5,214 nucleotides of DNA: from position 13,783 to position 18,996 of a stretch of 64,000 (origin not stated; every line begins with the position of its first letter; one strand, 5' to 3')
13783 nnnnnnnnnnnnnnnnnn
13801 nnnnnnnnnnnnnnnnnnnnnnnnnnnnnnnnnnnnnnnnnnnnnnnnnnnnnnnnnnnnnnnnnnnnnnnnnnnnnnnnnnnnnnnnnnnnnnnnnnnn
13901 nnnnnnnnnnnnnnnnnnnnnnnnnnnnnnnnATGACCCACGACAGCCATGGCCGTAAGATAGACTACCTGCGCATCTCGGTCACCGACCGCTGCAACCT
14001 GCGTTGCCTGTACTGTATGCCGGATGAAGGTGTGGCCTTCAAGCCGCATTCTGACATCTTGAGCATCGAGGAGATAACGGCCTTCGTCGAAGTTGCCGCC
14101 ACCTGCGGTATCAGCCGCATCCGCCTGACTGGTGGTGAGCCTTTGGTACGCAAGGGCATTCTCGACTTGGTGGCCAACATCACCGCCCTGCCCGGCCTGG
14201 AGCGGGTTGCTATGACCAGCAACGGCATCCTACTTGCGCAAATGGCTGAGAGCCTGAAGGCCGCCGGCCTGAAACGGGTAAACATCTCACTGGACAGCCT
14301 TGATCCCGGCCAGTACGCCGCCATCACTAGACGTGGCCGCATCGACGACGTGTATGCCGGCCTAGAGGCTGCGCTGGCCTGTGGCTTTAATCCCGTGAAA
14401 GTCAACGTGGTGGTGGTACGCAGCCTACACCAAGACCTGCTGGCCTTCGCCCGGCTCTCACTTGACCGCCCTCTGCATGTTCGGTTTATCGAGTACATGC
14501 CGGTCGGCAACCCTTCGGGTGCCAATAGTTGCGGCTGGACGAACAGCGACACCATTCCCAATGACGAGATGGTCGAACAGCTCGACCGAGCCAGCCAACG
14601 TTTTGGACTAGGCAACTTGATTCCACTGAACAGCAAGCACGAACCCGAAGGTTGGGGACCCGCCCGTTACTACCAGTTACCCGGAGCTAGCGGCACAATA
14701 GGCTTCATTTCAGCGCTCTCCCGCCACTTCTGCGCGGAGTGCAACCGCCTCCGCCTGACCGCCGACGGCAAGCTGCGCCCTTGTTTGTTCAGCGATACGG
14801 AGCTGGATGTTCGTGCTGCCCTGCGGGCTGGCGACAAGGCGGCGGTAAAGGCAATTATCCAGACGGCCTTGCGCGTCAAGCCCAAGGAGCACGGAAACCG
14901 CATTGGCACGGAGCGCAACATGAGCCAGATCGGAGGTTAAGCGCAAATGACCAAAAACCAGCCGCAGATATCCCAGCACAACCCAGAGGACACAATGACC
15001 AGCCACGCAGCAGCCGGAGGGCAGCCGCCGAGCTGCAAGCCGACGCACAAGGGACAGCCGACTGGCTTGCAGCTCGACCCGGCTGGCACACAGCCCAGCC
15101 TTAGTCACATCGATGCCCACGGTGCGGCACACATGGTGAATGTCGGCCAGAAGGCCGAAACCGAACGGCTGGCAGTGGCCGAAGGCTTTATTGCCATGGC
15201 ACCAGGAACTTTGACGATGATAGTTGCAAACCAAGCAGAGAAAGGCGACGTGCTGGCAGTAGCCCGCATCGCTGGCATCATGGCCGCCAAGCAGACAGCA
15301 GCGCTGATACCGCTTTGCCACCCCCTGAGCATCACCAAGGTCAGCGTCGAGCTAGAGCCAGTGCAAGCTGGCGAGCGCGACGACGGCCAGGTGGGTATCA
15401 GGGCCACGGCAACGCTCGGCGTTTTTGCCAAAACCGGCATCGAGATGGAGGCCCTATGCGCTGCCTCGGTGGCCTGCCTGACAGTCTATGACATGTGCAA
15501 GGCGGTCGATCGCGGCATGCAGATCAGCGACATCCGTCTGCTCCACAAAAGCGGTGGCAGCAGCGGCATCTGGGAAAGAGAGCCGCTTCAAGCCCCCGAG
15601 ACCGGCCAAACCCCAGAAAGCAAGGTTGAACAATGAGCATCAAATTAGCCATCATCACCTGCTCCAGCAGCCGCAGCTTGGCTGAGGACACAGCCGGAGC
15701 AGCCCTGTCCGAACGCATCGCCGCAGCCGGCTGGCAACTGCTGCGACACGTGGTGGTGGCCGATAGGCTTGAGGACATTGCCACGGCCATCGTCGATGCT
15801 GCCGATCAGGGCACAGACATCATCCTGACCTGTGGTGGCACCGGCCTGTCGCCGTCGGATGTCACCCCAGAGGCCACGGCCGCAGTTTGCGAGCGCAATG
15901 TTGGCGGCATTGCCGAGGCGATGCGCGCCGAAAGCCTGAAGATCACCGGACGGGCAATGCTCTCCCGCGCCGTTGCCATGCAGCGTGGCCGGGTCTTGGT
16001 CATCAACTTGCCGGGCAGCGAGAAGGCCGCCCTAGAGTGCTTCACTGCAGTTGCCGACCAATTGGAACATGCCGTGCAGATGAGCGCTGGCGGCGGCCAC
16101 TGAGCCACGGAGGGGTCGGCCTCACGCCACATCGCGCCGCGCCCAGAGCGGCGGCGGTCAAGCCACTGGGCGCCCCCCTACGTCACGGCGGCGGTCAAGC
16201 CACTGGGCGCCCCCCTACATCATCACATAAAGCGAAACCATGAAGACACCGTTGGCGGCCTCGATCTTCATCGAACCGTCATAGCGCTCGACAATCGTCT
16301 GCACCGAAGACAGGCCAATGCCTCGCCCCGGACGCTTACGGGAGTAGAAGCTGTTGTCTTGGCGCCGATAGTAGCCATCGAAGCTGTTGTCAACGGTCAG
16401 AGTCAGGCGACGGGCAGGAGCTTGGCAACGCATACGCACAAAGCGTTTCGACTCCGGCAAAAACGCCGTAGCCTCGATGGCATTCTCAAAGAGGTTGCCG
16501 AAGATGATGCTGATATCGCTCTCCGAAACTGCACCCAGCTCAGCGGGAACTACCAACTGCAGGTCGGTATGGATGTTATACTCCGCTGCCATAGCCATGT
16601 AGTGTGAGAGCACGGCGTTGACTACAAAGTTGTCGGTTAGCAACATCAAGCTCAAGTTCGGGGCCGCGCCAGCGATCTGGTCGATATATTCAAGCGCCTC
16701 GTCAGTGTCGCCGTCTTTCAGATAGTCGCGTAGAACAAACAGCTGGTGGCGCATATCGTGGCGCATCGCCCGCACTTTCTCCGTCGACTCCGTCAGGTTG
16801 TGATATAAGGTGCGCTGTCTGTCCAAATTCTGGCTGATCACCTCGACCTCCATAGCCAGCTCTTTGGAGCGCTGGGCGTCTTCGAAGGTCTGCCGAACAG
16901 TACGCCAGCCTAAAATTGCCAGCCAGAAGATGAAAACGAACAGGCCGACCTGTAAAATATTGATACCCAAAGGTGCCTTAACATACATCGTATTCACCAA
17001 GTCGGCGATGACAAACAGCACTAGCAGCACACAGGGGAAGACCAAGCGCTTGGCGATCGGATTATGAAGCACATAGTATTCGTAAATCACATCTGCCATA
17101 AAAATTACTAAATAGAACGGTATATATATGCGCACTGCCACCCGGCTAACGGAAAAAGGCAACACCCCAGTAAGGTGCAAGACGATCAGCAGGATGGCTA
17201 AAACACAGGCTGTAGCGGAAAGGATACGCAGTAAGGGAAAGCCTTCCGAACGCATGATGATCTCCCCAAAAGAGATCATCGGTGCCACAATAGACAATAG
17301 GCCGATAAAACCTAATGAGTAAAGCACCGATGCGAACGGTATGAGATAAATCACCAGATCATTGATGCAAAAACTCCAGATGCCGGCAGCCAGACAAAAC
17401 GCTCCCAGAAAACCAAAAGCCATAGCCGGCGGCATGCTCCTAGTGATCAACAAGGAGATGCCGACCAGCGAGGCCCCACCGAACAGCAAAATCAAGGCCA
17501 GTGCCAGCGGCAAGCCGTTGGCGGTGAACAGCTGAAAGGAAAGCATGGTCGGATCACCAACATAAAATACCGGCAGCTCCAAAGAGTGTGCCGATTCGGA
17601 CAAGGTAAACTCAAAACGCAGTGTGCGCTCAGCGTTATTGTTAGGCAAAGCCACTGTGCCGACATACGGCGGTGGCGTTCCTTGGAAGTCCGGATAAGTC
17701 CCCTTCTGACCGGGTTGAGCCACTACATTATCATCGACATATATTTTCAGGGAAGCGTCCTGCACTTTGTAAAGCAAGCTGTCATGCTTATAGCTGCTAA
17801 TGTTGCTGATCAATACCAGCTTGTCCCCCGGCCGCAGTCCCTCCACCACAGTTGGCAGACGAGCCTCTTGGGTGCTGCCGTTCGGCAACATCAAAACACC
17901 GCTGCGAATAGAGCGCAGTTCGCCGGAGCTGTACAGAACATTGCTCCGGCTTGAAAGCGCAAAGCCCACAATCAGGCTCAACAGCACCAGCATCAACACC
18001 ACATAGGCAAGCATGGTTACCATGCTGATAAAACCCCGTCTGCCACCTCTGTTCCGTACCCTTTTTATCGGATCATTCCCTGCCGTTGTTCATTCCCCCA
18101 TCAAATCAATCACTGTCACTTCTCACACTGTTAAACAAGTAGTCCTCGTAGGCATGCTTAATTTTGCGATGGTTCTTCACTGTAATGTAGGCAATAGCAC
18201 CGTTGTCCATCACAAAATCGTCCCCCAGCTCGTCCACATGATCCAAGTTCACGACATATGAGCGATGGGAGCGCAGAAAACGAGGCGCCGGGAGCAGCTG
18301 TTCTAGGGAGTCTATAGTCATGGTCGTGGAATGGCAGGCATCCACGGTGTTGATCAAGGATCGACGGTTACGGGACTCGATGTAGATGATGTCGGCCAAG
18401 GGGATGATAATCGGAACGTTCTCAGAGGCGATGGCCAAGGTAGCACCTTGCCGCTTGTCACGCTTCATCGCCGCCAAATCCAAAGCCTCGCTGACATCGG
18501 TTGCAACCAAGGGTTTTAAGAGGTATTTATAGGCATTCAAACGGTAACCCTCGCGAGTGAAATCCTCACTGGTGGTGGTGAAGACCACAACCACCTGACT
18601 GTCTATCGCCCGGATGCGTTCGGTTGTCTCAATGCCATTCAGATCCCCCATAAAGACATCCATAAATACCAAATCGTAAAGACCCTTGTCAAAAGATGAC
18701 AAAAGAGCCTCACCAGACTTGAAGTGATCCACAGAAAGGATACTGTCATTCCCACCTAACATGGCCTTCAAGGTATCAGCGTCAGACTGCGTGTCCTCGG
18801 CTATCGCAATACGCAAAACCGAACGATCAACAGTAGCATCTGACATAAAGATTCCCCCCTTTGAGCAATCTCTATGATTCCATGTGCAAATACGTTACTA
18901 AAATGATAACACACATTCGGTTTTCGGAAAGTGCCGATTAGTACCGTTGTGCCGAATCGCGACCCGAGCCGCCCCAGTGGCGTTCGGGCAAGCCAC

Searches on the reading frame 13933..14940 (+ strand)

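Call 32: search_protein_families(library=pfam, proteins=[window:13933-14940:+], max_evalue=0.00001)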
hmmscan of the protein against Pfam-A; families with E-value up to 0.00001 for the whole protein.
window:13933-14940:+ (335 aa): 3 families
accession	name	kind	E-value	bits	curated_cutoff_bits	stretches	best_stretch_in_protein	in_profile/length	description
PF06463.18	Mob_synth_C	-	3.6e-32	111.4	37.4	1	182-320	2-126/128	Molybdenum Cofactor Synthesis C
PF04055.27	Radical_SAM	-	4.5e-29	102.2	29.5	1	15-163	1-152/166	Radical SAM superfamily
PF13353.11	Fer4_12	-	3.5e-06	27.8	22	1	20-121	14-114/137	4Fe-4S single cluster domain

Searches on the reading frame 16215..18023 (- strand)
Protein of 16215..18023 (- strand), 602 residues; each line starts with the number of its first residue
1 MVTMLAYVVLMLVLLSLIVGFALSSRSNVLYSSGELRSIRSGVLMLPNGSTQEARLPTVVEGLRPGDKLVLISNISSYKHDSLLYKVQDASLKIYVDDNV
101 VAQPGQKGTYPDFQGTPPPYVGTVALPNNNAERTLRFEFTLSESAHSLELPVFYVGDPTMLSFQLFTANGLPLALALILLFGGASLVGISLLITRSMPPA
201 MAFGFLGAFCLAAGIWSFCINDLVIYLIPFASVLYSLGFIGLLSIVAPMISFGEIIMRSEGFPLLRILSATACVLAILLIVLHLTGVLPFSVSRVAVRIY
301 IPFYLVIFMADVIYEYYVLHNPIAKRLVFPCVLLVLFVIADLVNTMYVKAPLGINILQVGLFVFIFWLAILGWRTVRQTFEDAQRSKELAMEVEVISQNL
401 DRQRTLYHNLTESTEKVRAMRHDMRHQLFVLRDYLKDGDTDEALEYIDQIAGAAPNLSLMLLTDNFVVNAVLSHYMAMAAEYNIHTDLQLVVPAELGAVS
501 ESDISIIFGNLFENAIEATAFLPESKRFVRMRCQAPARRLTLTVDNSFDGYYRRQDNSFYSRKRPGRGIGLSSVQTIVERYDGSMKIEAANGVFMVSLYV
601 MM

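Call 32: search_protein_families(library=pfam, proteins=[window:16215-18023:-], max_evalue=0.00001)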
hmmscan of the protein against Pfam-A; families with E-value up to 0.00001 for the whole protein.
window:16215-18023:- (602 aa): 2 families
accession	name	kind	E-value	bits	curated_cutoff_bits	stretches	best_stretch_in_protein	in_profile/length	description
PF14501.12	HATPase_c_5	-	3.5e-17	62.6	22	1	501-599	3-100/102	GHKL domain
PF02518.31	HATPase_c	-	4e-07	30.9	26.4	1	502-591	4-97/111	Histidine kinase-, DNA gyrase B-, and HSP90-like ATPase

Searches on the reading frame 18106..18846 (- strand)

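Call 32: search_protein_families(library=pfam, proteins=[window:18106-18846:-], max_evalue=0.00001)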
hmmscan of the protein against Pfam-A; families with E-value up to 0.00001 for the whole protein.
window:18106-18846:- (246 aa): 2 families
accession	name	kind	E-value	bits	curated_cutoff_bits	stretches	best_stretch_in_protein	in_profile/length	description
PF00072.30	Response_reg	-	2.2e-17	63.7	30.2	1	13-122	1-110/111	Response regulator receiver domain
PF04397.21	LytTR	-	2.7e-16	60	22.6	1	146-211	4-69/98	LytTr DNA-binding domain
